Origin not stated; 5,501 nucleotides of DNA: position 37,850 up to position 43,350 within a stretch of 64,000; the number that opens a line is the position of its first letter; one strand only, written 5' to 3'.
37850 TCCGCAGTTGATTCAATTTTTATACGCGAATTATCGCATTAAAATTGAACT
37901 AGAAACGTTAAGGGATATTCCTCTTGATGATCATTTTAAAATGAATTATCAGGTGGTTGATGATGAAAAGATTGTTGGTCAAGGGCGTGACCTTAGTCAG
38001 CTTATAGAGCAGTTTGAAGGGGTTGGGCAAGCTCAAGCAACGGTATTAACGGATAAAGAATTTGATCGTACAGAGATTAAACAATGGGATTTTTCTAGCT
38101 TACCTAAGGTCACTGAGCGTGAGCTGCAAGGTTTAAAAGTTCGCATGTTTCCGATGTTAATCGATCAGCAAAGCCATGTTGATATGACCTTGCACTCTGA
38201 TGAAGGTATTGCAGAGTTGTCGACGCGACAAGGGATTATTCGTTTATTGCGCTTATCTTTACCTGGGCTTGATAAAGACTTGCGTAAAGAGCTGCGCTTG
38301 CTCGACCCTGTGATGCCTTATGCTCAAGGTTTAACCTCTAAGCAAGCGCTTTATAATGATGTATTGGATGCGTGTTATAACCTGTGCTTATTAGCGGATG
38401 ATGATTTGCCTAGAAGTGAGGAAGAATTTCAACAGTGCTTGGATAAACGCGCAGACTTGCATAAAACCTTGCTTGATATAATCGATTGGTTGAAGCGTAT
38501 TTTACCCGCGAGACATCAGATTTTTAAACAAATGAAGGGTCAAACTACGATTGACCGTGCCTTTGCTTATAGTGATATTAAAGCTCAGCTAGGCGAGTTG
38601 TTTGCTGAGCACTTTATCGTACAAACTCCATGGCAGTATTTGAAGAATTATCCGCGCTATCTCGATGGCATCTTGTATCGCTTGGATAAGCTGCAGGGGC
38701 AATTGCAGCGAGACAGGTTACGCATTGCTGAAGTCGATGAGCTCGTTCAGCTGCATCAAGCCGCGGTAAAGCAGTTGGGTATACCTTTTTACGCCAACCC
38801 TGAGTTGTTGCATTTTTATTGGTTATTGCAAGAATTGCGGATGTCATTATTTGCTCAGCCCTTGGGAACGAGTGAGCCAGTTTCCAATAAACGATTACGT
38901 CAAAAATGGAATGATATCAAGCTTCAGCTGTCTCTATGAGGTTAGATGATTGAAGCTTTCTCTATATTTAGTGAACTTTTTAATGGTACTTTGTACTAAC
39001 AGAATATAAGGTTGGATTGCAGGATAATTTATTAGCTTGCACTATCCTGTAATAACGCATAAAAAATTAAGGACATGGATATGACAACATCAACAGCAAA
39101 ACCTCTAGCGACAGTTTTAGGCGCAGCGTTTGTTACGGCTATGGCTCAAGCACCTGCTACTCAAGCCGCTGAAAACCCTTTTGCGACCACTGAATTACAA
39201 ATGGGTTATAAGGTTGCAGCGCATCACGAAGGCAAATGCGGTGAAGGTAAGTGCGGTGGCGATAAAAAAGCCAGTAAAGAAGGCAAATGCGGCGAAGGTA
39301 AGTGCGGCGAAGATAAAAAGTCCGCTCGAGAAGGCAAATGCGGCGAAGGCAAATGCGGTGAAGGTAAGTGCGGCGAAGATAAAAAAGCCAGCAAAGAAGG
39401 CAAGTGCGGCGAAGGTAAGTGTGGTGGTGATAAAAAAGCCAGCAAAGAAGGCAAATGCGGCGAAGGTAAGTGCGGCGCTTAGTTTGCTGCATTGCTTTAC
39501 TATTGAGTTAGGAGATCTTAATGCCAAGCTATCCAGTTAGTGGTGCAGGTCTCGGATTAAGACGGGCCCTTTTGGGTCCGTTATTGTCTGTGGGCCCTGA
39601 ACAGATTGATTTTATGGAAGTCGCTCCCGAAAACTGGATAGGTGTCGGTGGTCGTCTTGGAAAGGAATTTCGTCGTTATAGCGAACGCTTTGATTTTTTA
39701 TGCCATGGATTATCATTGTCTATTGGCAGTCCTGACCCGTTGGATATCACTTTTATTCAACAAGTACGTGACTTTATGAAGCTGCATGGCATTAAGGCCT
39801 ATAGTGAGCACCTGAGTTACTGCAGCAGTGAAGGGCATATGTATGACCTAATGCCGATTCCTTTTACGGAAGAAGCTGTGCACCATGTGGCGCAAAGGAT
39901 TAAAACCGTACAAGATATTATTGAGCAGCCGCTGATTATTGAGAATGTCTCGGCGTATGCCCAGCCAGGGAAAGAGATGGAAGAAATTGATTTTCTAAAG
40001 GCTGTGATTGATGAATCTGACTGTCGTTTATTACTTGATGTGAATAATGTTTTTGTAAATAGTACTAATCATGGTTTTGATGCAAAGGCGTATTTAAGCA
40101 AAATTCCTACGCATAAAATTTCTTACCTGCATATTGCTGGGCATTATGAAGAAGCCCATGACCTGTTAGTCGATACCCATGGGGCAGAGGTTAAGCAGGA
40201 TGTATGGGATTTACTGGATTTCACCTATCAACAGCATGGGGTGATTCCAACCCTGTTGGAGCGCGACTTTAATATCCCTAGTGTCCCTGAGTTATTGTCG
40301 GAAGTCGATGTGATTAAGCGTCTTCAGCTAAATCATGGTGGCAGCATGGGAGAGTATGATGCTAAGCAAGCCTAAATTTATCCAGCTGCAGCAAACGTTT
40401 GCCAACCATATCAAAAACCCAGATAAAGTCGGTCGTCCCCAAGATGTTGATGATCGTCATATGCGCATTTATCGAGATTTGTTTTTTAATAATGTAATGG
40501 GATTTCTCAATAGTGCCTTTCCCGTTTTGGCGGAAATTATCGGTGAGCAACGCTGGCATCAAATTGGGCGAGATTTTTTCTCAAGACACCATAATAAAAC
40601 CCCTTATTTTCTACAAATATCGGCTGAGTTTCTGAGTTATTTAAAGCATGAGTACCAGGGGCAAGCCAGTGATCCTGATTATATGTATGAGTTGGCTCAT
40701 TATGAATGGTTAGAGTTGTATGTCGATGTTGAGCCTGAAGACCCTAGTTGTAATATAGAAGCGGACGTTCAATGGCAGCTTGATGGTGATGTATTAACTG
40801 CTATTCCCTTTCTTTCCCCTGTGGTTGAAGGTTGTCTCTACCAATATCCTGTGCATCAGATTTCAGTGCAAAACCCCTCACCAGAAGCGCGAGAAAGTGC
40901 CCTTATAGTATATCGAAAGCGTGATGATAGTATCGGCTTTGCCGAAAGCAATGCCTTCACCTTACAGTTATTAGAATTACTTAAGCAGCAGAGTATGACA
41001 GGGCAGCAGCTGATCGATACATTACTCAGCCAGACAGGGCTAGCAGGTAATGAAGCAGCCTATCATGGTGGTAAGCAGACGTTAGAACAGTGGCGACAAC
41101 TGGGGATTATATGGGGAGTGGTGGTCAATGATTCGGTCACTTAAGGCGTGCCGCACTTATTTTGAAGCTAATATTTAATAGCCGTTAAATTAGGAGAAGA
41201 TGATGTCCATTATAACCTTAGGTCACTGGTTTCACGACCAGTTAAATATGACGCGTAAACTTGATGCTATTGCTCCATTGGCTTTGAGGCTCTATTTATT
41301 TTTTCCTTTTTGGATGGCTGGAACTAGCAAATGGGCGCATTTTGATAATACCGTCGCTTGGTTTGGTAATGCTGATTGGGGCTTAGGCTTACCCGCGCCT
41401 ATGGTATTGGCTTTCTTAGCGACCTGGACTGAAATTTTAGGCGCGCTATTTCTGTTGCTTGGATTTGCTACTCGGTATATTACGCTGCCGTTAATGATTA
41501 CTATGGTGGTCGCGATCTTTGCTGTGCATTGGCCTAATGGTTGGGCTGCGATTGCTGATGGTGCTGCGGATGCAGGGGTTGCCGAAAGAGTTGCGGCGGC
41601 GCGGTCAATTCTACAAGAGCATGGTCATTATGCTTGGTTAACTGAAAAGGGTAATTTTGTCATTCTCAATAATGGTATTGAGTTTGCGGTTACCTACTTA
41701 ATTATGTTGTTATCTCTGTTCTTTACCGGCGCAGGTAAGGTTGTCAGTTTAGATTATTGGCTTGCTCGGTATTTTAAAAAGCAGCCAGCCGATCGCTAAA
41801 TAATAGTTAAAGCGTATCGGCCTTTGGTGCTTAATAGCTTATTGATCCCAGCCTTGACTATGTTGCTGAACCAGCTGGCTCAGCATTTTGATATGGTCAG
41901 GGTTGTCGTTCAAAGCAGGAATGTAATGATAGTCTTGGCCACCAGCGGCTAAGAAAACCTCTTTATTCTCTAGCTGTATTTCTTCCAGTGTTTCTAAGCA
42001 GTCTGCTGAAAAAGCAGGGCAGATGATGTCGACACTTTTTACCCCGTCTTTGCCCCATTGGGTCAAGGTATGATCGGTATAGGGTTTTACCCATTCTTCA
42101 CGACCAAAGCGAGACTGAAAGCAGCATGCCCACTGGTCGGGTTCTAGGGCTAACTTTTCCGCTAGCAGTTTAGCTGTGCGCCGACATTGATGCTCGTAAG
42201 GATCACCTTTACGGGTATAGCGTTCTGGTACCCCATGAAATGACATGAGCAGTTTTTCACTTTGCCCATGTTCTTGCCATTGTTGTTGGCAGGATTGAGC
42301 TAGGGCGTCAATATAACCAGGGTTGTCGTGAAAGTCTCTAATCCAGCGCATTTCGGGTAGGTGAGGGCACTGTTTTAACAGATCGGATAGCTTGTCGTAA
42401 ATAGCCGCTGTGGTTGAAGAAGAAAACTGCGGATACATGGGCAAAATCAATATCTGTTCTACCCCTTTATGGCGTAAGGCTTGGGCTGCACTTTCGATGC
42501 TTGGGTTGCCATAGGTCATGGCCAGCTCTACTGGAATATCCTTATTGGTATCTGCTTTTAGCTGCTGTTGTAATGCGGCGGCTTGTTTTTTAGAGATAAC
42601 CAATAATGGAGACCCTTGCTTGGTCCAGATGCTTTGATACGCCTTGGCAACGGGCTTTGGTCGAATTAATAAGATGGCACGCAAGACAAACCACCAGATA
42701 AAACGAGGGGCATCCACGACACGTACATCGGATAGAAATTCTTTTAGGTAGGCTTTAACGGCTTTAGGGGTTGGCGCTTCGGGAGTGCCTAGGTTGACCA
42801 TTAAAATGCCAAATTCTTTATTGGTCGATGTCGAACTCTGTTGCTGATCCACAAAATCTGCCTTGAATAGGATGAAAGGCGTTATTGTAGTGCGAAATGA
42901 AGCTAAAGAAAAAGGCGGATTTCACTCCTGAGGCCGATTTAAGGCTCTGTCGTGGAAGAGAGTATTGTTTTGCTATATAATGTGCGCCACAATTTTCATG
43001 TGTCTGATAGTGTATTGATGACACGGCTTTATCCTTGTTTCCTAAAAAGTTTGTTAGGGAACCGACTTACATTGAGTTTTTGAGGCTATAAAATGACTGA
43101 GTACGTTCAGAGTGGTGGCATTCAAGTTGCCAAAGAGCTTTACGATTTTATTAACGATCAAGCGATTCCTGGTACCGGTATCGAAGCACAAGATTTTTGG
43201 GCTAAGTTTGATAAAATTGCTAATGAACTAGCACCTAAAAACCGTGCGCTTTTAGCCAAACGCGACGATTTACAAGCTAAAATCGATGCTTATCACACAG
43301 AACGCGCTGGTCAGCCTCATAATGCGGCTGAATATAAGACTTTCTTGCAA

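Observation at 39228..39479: Modular architecture of the precursor core: five tandem modules, 11 identical Cys contexts, variation almost only at synonymous sites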

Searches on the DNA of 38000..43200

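Call 41: search_rna_families(source=window, start=38000, end=43200, threshold=evalue, max_evalue=1)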
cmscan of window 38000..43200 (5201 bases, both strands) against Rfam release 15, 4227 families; matches with E-value up to 1: 1.
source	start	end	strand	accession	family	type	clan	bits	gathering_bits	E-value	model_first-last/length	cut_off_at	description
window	42013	42059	+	RF00581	SNORD12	Gene; snRNA; snoRNA; CD-box;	CL00044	21.3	43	0.98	1-90/90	no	Small nucleolar SNORD12/SNORD106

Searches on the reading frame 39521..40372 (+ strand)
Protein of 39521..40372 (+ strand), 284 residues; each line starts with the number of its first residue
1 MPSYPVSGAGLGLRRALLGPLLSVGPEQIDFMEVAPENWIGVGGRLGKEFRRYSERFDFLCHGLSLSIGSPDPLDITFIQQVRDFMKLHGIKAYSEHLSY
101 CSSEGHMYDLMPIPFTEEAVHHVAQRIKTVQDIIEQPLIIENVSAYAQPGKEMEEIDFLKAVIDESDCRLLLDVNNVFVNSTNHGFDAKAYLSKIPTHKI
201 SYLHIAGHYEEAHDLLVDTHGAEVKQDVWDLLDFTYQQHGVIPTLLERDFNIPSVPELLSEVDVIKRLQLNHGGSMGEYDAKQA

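Call 4: search_protein_families(library=ncbifam, proteins=[window:39521-40372:+], max_evalue=0.01)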
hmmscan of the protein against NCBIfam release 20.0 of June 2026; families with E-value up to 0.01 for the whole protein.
window:39521-40372:+ (284 aa): 5 families
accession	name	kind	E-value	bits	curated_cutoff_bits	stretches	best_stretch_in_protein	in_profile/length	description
NF003818.2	PRK05409.1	equivalog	5e-130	432.8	360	1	8-269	1-264/264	HvfB family MNIO-type RiPP peptide maturase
NF050167.1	MNIO_BufB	equivalog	2e-78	263.3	310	1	9-264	1-260/262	MNIO family bufferin maturase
NF050151.1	RiPP_MNIO_ApyH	equivalog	2.6e-23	82.6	400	1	21-239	24-249/283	multinuclear non-heme iron-dependent oxidative enzyme ApyH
TIGR04159.2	methbact_MbnB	equivalog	1.2e-12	47.9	325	1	79-238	70-227/261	methanobactin biosynthesis protein MbnB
NF050165.1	MNIO_ChrH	equivalog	2.2e-12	46.7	600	1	77-235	79-243/363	MNIO family chryseobactin maturase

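Call 5: search_protein_families(library=pfam, proteins=[window:39521-40372:+], max_evalue=0.01)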
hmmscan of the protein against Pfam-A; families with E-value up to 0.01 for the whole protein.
window:39521-40372:+ (284 aa): 2 families
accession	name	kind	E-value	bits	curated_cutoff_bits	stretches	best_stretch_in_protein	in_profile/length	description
PF05114.20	MbnB_TglH_ChrH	-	8.7e-102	340.3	25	1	8-269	1-262/263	RiPP precursor modification enzyme MbnB/TglH/ChrH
PF01261.30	AP_endonuc_2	-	0.00066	19.9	31.1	1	115-215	96-195/249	Xylose isomerase-like TIM barrel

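Call 15: find_related_loci(query=window:39521-40372:+, collection=genome_contigs, flank=4000)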
Query window:39521-40372:+ (284 aa) in genome_contigs; peptide patterns used: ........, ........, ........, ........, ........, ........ (x = any residue, [..] = any of these).
182 stretches matched a pattern; 139 encode a relative of the query (tblastn E <= 1e-3); the best 80 are kept; 80 distinct loci.
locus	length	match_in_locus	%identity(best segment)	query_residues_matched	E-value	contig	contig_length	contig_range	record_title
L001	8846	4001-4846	88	1-282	3e-170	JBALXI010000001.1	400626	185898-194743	MAG: Oleispira sp. isolate 9NakV-01 NODE_1_length_400626_cov_326.300577, whole genome shotgun sequence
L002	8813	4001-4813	87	1-271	4e-161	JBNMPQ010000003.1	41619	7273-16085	MAG: Oleispira sp. isolate 3300047666_117 Ga0491196_0000562, whole genome shotgun sequence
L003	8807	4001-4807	85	1-269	6e-159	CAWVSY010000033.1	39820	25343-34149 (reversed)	MAG TPA_asm: uncultured Oleispira sp. isolate ERR3589585_binner23_29 genome assembly, contig: ERZ7462356.406, whole geno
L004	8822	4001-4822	83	1-274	1e-158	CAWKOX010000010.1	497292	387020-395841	MAG: uncultured Gammaproteobacteria bacterium isolate MFD03551.bin.1.145 genome assembly, contig: contig_30394, whole ge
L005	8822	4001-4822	84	1-274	2e-158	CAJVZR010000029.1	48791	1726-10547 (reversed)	MAG TPA_asm: uncultured Oleispira sp. isolate SRR5469033_bin.57_MetaBAT_v2.12.1_MAG genome assembly, contig: NODE_401_le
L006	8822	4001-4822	83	1-274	4e-158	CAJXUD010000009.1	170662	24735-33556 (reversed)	MAG TPA_asm: uncultured Oleispira sp. isolate SRR3933170_bin.5_MetaBAT_v2.12.1_MAG genome assembly, contig: NODE_14_leng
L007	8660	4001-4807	86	1-269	2e-157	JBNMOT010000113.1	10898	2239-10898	MAG: Oleispira sp. isolate 3300055726_139 Ga0535650_0010395, whole genome shotgun sequence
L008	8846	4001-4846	82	1-282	2e-157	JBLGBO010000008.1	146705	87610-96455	MAG: Oleispira sp. isolate 3300055293_56 Ga0535675_0000034, whole genome shotgun sequence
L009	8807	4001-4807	84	1-269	8e-156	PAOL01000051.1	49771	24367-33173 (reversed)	MAG: Oleispira sp. isolate SAT217 150837, whole genome shotgun sequence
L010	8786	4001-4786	68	1-262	4e-124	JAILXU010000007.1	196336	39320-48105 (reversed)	MAG: Oceanobacter sp. isolate PHBVgamm2 PHBVgamm2_contig_7, whole genome shotgun sequence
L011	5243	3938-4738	66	3-269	4e-124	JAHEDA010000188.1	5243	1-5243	MAG: Gammaproteobacteria bacterium isolate Ww185 NODE_49169_length_5243_cov_4.087466, whole genome shotgun sequence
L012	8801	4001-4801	66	3-269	6e-124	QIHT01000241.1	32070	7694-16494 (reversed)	MAG: Gammaproteobacteria bacterium isolate SZUA-116 Ga0063293_10002182, whole genome shotgun sequence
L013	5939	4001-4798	65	4-269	8e-123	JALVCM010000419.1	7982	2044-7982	MAG: Thiohalobacter sp. isolate 134-614_metabat1_scaf2bin.038 134-614_scaffold_6392_c1, whole genome shotgun sequence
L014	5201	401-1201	66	3-269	1e-122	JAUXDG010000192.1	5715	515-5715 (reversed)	MAG: Gammaproteobacteria bacterium isolate CSMAG_2845 CSMAG_2845_k119_2048033_length_5715_cov_7.8724, whole genome shotg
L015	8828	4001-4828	64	4-284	1e-122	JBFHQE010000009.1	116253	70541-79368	MAG: Thiohalobacteraceae bacterium isolate Mix_sand08.2021.06.G.65 k141_1072507_length_116253_cov_12.1853, whole genome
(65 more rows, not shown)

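Call 27: search_solved_structures(query=window:39521-40372:+, show_alignments=1)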
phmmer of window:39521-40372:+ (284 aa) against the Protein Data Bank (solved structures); distinct sequences matched with E-value up to 0.001: 5.
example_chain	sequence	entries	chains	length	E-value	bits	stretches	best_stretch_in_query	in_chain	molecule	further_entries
3bww_A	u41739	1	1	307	4.4e-73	249.4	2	7-212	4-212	Protein of unknown function DUF692/COG3220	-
8hci_D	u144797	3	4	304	2.9e-16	63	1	85-234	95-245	DUF692 family protein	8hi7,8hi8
7dz9_A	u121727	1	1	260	7.9e-11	45.2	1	111-257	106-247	MbnB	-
7dz9_B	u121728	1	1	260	7.9e-11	45.2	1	111-257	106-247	cpMbnB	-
7tcr_A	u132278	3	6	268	0.00011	25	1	82-253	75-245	Methanobactin biosynthesis cassette protein MbnB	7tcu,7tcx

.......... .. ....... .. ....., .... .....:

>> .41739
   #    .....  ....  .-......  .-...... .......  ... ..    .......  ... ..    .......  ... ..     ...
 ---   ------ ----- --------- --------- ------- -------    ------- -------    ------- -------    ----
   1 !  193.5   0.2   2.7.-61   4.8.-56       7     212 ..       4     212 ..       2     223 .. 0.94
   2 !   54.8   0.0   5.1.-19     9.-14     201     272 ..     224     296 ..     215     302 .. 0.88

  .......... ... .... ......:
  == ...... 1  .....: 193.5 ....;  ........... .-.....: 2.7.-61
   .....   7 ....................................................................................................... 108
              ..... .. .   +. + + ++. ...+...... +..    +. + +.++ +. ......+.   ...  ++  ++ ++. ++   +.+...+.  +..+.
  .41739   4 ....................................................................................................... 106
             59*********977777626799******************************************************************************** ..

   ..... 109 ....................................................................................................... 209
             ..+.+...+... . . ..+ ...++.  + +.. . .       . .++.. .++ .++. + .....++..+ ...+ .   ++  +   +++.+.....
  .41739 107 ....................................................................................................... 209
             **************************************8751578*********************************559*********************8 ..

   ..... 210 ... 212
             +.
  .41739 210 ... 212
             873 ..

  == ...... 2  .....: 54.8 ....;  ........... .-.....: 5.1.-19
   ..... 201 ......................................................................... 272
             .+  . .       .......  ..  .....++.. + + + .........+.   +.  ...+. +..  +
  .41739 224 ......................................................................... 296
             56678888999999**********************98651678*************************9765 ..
